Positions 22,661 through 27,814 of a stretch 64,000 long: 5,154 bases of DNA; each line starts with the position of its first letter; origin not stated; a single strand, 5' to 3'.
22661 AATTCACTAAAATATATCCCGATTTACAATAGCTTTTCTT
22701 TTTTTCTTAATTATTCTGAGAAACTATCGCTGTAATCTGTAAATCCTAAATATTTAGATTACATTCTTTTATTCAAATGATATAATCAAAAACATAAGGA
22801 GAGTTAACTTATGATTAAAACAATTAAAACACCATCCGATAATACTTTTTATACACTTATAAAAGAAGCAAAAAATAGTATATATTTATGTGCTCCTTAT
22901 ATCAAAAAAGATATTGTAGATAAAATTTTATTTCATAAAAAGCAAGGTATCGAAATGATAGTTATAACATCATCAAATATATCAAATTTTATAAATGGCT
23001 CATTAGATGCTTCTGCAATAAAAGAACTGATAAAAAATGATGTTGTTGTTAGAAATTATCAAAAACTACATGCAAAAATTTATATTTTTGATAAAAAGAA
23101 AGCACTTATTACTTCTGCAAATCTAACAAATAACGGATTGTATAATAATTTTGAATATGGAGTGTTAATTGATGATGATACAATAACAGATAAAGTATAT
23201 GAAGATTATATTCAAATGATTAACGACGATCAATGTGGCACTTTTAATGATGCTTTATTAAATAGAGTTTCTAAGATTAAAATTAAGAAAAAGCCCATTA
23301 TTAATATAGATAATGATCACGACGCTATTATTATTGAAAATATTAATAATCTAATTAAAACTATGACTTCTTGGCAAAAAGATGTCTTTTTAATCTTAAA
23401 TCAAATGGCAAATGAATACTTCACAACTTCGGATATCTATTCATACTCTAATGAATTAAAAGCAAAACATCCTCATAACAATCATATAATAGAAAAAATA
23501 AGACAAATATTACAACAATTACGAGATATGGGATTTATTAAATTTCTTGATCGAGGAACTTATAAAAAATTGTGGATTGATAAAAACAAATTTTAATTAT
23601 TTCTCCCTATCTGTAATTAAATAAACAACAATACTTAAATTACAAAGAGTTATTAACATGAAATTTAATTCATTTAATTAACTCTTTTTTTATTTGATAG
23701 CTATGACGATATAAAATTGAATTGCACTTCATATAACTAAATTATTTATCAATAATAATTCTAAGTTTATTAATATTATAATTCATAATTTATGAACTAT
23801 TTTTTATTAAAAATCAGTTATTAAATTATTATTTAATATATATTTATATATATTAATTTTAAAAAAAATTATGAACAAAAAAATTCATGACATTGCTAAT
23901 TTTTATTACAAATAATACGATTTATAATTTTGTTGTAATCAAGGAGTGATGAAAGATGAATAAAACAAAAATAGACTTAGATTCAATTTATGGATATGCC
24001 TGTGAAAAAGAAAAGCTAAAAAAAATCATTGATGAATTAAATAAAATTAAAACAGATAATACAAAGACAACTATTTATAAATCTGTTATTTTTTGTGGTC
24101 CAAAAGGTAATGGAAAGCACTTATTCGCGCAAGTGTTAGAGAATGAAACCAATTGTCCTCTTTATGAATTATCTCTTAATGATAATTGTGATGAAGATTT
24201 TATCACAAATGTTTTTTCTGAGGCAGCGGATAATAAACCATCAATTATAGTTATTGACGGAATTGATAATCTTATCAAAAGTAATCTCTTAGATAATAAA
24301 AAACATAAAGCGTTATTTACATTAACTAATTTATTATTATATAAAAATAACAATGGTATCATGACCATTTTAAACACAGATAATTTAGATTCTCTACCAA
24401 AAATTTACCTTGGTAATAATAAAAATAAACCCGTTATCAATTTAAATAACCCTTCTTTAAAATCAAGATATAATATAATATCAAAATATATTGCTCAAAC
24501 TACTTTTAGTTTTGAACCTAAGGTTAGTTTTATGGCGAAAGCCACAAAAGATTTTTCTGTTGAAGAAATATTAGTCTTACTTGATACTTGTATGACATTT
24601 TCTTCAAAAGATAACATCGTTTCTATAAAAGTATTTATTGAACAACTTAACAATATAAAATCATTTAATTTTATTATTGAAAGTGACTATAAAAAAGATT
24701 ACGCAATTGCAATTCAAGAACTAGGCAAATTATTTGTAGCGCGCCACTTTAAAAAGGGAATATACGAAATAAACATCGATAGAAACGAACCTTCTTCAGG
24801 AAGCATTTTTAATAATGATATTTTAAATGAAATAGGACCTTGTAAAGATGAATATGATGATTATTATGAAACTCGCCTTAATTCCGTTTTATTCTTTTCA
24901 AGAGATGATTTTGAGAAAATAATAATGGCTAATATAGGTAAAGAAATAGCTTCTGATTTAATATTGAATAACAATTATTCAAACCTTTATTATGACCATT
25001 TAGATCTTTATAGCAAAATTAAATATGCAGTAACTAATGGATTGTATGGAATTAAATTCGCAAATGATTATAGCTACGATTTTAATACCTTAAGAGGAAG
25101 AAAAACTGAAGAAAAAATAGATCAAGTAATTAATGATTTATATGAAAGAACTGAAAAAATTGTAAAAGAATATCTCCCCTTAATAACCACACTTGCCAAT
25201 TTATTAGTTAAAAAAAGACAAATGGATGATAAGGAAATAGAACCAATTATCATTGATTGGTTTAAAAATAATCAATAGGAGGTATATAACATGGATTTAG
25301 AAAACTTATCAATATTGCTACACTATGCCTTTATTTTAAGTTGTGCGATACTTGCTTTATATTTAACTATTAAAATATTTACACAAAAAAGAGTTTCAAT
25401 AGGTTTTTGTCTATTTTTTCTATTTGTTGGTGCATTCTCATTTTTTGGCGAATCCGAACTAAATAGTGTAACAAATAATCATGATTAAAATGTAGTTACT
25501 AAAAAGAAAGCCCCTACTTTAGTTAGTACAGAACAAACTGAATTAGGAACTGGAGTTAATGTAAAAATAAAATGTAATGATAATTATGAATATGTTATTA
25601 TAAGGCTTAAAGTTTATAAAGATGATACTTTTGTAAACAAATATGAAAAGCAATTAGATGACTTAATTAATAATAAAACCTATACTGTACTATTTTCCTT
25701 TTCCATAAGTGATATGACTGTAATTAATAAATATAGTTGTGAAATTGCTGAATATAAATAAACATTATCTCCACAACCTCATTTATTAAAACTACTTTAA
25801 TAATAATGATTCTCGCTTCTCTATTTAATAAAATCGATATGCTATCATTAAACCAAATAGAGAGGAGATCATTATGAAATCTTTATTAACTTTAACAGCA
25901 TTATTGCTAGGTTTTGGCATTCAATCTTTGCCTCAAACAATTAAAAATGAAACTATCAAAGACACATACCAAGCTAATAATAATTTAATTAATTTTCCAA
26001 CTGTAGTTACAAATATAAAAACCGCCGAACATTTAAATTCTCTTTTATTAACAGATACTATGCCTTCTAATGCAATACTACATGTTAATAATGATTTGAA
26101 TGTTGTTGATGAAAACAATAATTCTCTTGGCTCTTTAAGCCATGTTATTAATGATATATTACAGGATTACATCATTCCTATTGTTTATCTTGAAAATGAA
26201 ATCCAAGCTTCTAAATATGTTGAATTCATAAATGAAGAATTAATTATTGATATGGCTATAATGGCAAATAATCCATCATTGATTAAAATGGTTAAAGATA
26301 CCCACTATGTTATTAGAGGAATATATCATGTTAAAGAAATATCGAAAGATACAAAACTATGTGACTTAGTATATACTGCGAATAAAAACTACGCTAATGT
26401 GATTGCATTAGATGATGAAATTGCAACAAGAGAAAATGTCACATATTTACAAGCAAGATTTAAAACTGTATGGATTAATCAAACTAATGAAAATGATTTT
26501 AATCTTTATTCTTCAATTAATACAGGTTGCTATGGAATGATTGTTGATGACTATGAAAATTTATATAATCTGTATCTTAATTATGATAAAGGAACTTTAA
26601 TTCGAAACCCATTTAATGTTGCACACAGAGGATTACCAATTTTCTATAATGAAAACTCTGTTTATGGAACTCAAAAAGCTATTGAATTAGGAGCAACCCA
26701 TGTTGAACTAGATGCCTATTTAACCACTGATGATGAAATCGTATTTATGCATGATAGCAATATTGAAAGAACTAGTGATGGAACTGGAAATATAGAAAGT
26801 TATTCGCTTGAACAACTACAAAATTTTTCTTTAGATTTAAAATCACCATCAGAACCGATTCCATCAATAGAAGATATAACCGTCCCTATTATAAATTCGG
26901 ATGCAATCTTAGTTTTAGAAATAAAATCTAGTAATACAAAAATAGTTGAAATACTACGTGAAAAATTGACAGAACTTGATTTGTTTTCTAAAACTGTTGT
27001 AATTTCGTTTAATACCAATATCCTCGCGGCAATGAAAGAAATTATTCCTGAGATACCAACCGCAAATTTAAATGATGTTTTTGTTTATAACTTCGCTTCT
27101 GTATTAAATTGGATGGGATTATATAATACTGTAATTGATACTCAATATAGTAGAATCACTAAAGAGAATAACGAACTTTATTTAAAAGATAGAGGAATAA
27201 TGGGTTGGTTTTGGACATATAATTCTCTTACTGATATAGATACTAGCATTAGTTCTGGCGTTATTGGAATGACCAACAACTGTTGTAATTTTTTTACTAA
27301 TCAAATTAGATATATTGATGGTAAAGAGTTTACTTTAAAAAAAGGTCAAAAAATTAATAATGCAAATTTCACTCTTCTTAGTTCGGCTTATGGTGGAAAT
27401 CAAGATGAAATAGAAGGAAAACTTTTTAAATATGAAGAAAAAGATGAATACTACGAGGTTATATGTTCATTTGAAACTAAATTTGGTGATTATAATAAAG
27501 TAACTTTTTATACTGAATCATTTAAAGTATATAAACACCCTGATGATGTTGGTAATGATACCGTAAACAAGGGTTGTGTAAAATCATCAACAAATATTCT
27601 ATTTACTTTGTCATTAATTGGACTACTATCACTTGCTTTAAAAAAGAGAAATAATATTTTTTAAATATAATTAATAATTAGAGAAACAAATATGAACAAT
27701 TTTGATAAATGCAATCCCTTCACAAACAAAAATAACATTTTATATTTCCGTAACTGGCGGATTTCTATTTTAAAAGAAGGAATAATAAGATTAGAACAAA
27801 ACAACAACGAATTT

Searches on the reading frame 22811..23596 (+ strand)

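Call 10: search_protein_families(library=pfam, proteins=[window:22811-23596:+], max_evalue=0.001)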
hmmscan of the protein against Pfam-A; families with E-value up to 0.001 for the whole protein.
window:22811-23596:+ (261 aa): 5 families
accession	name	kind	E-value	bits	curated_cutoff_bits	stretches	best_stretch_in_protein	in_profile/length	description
PF17726.7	DpnI_C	-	5.3e-25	87.8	23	1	187-253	4-70/70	Dam-replacing HTH domain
PF13091.12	PLDc_2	-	8.7e-21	74.6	27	1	15-133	3-128/132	PLD-like domain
PF09565.16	RE_NgoFVII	-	9e-09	35.3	23.8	1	80-142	87-153/162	NgoFVII restriction endonuclease N-terminal PLD domain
PF11495.14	Regulator_TrmB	-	1.5e-05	24.8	22.2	1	11-136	13-127/233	Archaeal transcriptional regulator TrmB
PF00614.28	PLDc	-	5.8e-05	23.4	21.9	1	86-108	5-27/28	Phospholipase D Active site motif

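Call 89: search_protein_families(library=padloc, proteins=[window:22811-23596:+], max_evalue=0.00001)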
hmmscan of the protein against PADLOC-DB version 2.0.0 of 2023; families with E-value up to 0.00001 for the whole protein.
window:22811-23596:+ (261 aa): 27 families (the best 25 are shown)
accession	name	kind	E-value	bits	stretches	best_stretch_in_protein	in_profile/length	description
PDLC02599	DrmC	-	8.3e-18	62.5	1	22-127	23-126/387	DrmC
PDLC02614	DrmC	-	1.2e-17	62.1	1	14-129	27-143/153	DrmC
PDLC03207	mREase_II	-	5.5e-17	60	1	184-254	185-255/256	Type II methyl-directed restriction enzyme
PDLC02585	DrmC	-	1.5e-12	45.6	1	84-138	192-246/253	DrmC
PDLC02591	DrmC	-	1.8e-12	45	1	81-141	195-255/260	DrmC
PDLC02602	DrmC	-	3e-12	44.2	1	82-172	194-282/381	DrmC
PDLC02616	DrmC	-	1.3e-11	42.6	1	10-137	83-216/224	DrmC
PDLC02606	DrmC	-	3.4e-11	41.2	1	84-132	121-169/182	DrmC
PDLC02611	DrmC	-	9.9e-11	40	1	80-137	71-130/138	DrmC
PDLC02587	DrmC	-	1.3e-10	38.8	1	85-141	204-260/267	DrmC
PDLC02597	DrmC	-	2e-10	39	1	83-127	182-226/242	DrmC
PDLC02588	DrmC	-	2.4e-10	38.5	1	82-132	189-239/256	DrmC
PDLC02607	DrmC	-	2.4e-10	38.2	1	82-140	199-257/265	DrmC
PDLC02605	DrmC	-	7.9e-10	36.8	1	82-140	205-263/270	DrmC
PDLC02595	DrmC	-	8.8e-10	36.8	1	84-120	207-243/269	DrmC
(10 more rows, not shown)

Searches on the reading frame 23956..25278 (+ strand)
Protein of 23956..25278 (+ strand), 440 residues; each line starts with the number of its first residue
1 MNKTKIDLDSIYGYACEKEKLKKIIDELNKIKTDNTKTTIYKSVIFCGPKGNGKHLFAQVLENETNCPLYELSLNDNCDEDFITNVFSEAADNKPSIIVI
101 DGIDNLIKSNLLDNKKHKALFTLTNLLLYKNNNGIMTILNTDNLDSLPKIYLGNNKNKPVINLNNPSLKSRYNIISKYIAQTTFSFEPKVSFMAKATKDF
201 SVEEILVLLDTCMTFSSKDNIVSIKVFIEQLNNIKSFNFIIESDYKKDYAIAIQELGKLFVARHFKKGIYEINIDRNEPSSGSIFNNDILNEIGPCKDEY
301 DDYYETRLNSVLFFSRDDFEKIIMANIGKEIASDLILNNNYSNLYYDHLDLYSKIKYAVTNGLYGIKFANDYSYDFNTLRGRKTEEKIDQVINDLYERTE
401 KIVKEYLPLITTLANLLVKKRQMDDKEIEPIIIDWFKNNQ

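Call 10: search_protein_families(library=pfam, proteins=[window:23956-25278:+], max_evalue=0.001)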
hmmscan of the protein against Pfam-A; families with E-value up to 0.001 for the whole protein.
window:23956-25278:+ (440 aa): 1 family
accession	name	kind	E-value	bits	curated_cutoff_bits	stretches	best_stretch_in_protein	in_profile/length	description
PF00004.35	AAA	-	6.3e-12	46.5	21.2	1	44-152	1-119/131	ATPase family associated with various cellular activities (AAA)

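Call 89: search_protein_families(library=padloc, proteins=[window:23956-25278:+], max_evalue=0.00001)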
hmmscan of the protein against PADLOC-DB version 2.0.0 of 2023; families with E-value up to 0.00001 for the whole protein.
window:23956-25278:+ (440 aa): 1 family
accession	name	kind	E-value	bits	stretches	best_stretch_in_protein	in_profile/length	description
PDLC02195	IetA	-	4.2e-06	24.3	0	161-246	262-342/395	-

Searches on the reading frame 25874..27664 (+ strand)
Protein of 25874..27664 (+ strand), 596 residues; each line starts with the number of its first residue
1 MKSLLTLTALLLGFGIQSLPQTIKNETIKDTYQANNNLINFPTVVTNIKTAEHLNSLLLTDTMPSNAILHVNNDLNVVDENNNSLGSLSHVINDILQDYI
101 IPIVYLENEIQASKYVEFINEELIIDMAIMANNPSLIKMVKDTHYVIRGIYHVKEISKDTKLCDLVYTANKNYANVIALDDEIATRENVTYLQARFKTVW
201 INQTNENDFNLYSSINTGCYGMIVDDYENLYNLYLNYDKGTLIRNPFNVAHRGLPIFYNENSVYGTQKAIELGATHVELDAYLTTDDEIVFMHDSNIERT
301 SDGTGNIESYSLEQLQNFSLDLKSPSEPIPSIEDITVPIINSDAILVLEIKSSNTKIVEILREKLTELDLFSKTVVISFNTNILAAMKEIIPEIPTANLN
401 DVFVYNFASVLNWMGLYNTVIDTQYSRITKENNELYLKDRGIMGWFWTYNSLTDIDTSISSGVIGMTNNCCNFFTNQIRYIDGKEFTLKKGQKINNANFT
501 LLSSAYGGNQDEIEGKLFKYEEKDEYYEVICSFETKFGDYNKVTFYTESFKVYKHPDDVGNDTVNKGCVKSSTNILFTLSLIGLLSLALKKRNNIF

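Call 10: search_protein_families(library=pfam, proteins=[window:25874-27664:+], max_evalue=0.001)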
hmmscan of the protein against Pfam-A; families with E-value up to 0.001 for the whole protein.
window:25874-27664:+ (596 aa): 1 family
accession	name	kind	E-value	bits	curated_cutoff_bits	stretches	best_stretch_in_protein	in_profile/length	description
PF03009.23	GDPD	-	1.3e-18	68.4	23.6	1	251-466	1-237/244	Glycerophosphoryl diester phosphodiesterase family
